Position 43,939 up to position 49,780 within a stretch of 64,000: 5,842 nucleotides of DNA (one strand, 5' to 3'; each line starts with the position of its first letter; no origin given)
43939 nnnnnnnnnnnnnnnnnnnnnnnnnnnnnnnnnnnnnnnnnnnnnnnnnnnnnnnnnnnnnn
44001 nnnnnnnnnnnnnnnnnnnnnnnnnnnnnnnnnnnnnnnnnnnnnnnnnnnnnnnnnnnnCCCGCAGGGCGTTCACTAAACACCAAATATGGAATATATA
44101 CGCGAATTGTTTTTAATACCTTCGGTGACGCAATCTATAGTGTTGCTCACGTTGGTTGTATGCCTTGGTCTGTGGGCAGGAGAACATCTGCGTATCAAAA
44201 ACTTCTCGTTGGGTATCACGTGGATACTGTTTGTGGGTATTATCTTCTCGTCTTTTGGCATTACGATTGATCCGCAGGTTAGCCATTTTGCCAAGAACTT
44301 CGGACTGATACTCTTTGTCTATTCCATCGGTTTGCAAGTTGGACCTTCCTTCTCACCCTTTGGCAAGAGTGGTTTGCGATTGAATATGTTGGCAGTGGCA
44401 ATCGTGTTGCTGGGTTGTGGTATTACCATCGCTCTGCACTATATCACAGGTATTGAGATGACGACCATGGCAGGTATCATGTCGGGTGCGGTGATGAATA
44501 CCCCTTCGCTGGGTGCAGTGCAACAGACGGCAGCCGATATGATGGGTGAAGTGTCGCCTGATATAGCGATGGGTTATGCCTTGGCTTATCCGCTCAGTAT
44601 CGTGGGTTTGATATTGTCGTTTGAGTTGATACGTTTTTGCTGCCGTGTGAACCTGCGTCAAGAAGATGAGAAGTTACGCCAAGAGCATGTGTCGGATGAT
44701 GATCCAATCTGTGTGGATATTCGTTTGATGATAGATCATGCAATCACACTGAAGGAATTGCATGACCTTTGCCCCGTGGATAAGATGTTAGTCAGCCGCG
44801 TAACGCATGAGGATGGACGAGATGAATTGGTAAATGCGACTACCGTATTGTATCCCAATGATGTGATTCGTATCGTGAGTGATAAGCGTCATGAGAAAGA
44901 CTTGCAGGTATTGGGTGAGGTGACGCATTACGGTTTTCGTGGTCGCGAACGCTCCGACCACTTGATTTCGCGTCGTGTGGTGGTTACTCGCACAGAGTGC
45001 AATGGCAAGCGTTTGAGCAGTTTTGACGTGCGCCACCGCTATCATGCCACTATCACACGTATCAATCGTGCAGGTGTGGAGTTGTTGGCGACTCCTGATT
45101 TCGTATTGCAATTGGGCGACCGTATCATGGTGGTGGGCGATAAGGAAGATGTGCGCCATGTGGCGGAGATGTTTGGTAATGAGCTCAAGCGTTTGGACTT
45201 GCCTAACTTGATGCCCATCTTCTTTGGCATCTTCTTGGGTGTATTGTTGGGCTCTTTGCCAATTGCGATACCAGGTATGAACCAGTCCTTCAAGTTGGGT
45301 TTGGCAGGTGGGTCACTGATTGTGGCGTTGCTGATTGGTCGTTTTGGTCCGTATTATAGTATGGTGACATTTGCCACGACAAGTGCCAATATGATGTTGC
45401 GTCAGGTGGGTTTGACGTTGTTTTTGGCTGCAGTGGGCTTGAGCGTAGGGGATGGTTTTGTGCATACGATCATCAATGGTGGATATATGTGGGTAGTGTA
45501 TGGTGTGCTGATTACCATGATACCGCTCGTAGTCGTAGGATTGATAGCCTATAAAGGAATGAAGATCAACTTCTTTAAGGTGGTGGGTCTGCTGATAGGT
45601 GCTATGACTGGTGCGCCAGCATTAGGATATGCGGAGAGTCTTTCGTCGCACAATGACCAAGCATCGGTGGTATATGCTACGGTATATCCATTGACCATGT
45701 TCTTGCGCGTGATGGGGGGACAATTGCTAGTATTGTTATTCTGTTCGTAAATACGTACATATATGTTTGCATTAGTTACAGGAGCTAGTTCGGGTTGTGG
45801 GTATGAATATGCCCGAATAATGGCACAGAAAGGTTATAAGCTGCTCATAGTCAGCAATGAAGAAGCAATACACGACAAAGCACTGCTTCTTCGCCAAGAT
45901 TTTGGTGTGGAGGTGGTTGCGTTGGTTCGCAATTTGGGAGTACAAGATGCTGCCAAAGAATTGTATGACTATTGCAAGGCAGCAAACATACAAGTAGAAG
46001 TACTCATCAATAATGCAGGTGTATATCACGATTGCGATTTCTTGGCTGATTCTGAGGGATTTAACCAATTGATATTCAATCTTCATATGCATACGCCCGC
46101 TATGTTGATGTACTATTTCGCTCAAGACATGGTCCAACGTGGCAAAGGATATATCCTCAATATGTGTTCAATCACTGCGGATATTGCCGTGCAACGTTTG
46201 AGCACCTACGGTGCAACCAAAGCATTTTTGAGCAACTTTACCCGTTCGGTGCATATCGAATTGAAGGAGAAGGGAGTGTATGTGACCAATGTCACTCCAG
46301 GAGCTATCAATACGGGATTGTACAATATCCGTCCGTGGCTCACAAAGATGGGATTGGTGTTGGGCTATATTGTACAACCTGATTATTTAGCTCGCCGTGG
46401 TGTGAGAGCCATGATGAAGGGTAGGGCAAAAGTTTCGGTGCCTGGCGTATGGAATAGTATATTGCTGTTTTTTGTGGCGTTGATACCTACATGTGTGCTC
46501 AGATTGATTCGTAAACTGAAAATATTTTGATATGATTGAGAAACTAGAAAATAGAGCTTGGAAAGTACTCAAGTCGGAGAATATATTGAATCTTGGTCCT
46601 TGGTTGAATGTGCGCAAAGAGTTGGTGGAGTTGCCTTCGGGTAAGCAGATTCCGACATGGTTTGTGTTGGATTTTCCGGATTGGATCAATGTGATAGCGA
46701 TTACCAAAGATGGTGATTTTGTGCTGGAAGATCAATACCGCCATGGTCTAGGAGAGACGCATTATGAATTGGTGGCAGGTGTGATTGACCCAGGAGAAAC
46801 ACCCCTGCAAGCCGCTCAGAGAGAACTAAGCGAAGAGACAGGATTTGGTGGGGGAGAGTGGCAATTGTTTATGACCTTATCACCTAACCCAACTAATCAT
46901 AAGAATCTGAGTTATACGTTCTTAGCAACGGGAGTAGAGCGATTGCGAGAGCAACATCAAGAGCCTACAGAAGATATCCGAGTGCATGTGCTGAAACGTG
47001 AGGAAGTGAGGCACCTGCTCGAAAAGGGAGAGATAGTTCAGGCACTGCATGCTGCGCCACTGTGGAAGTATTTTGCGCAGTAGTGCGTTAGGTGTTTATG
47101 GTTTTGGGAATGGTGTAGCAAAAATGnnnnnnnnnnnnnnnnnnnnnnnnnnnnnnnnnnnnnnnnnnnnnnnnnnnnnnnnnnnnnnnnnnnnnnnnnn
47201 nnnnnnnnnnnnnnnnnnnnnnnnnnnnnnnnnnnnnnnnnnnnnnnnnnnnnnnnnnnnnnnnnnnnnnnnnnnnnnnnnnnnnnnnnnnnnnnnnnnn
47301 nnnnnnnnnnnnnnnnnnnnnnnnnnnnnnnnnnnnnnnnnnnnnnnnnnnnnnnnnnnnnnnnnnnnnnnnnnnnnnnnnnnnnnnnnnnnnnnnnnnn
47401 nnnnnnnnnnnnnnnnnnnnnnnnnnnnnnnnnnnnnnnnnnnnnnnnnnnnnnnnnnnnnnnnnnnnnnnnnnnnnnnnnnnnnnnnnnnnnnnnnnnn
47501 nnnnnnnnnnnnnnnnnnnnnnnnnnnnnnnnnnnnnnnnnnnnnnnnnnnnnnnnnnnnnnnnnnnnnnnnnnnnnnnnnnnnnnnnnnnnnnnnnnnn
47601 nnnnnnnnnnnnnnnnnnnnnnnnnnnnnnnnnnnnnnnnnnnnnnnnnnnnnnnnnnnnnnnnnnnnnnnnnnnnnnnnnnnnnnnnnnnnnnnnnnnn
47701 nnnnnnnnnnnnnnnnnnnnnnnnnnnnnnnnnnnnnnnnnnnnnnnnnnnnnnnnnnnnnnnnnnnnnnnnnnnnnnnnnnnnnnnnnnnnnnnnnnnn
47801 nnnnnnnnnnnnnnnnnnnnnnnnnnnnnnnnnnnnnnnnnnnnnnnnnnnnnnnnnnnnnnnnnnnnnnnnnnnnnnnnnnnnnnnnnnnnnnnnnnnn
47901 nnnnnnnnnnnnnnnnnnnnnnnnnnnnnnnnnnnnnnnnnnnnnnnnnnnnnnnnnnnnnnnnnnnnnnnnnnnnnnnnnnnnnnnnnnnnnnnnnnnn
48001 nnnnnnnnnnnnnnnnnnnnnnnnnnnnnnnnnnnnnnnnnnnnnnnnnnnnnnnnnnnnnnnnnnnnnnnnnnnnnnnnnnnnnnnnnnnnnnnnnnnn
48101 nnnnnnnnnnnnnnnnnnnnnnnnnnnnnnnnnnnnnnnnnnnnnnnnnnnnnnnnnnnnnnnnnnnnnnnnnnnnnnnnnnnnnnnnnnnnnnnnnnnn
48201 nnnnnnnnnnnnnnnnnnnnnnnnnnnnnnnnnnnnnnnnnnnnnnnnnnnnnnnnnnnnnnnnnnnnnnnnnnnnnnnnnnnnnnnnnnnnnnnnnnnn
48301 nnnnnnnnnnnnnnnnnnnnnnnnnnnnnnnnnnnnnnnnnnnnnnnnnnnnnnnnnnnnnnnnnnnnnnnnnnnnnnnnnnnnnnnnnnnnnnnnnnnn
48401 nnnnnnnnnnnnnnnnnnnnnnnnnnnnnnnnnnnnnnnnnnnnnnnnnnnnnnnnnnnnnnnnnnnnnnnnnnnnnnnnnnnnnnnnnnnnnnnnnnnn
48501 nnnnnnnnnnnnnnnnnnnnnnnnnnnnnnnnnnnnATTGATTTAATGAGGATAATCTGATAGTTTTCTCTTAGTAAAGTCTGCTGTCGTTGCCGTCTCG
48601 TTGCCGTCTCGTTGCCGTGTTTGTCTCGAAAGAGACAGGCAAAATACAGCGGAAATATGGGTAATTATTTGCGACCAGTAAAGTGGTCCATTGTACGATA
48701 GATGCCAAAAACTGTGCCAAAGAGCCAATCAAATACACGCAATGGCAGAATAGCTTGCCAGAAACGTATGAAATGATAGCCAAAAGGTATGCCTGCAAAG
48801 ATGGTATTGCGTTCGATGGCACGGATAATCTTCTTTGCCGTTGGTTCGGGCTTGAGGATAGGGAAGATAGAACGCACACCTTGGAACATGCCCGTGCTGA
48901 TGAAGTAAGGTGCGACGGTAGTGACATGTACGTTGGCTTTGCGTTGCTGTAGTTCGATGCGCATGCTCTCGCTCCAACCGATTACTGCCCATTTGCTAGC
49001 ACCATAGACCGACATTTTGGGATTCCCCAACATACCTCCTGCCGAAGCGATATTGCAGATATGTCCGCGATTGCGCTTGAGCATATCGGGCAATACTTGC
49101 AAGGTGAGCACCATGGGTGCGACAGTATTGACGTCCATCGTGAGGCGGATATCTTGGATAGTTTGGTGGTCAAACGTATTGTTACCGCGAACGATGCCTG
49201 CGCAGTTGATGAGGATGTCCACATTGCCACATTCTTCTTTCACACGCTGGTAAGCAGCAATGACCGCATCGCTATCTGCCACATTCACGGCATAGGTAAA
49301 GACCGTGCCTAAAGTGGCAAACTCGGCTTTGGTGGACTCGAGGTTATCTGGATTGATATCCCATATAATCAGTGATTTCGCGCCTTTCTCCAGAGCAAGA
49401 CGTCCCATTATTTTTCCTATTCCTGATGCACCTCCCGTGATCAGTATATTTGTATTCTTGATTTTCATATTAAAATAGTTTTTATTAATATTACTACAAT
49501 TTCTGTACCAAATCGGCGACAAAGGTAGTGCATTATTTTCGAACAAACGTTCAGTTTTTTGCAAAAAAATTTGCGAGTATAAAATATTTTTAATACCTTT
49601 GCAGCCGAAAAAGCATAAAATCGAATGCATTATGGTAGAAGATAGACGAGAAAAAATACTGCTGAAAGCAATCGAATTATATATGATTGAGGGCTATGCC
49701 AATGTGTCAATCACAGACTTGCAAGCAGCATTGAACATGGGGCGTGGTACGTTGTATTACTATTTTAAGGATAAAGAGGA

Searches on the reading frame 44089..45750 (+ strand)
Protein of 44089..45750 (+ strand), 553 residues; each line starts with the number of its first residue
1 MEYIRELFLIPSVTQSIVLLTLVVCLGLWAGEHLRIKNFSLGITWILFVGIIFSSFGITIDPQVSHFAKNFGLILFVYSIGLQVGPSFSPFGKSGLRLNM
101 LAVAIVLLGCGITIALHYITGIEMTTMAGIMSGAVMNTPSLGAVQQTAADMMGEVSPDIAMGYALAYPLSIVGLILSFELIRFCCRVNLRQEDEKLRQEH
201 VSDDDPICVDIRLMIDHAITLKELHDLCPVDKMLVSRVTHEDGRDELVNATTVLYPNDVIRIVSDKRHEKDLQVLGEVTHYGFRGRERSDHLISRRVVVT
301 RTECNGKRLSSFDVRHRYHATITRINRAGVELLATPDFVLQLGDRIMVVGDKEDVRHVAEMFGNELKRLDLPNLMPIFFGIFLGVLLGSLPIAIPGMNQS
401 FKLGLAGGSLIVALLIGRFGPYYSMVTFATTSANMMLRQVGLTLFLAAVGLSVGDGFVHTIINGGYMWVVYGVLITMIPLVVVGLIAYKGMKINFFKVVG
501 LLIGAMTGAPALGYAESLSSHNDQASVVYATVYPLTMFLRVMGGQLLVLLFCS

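Call 83: search_protein_families(library=pfam, proteins=[window:44089-45750:+], max_evalue=0.00001)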
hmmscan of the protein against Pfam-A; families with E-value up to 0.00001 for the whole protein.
window:44089-45750:+ (553 aa): 2 families
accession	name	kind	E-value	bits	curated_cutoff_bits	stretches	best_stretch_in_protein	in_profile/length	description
PF06826.17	Asp-Al_Ex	-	1.8e-72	243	27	2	377-548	2-166/167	Predicted Permease Membrane Region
PF02080.26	TrkA_C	-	6.8e-14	52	27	1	304-363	12-71/71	TrkA-C domain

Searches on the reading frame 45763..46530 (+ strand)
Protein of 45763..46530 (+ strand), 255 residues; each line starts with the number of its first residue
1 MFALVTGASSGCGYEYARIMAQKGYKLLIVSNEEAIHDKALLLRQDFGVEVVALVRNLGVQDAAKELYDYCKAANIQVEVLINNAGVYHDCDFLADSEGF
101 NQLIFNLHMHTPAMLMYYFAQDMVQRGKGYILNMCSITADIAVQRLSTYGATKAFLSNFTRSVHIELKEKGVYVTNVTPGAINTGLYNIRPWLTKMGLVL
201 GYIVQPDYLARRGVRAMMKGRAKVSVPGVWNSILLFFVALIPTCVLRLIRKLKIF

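Call 83: search_protein_families(library=pfam, proteins=[window:45763-46530:+], max_evalue=0.00001)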
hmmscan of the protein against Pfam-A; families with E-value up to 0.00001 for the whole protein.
window:45763-46530:+ (255 aa): 3 families
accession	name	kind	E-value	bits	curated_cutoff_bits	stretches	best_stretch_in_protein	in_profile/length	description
PF00106.31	adh_short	-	9.5e-34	117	26.6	1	3-186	3-186/195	short chain dehydrogenase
PF13561.12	adh_short_C2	-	4.1e-22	79.4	27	1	7-186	1-180/236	Enoyl-(Acyl carrier protein) reductase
PF08659.16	KR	-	8.7e-07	29.5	22.6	1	4-162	4-162/180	KR domain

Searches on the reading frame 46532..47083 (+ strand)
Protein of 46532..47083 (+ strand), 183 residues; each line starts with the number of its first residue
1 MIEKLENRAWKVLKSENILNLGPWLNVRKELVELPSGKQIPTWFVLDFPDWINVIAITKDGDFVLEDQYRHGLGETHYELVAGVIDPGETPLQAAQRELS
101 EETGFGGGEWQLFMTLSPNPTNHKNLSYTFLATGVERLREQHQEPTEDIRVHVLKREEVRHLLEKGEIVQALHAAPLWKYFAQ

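Call 83: search_protein_families(library=pfam, proteins=[window:46532-47083:+], max_evalue=0.00001)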
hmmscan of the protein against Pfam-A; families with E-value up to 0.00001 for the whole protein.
window:46532-47083:+ (183 aa): 1 family
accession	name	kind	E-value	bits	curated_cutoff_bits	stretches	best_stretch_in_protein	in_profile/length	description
PF00293.34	NUDIX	-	1.8e-13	51.1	21.1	1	54-162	8-119/134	NUDIX domain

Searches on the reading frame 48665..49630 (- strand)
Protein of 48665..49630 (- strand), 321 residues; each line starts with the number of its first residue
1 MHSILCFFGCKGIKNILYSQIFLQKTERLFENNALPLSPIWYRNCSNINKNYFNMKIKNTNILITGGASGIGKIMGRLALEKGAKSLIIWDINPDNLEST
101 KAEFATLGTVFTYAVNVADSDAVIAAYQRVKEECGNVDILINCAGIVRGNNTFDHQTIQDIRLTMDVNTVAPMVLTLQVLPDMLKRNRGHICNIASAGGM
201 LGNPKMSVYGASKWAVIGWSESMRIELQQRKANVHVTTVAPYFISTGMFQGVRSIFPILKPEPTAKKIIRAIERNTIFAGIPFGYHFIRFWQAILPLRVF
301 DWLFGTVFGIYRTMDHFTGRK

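Call 83: search_protein_families(library=pfam, proteins=[window:48665-49630:-], max_evalue=0.00001)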
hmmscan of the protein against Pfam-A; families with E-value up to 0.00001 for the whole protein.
window:48665-49630:- (321 aa): 3 families
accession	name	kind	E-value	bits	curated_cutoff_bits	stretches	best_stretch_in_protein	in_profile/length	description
PF00106.31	adh_short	-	4.7e-47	160.4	26.6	1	61-253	2-191/195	short chain dehydrogenase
PF13561.12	adh_short_C2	-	5.2e-29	101.9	27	1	68-254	3-186/236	Enoyl-(Acyl carrier protein) reductase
PF08659.16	KR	-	2.8e-11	44.1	22.6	1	62-212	3-152/180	KR domain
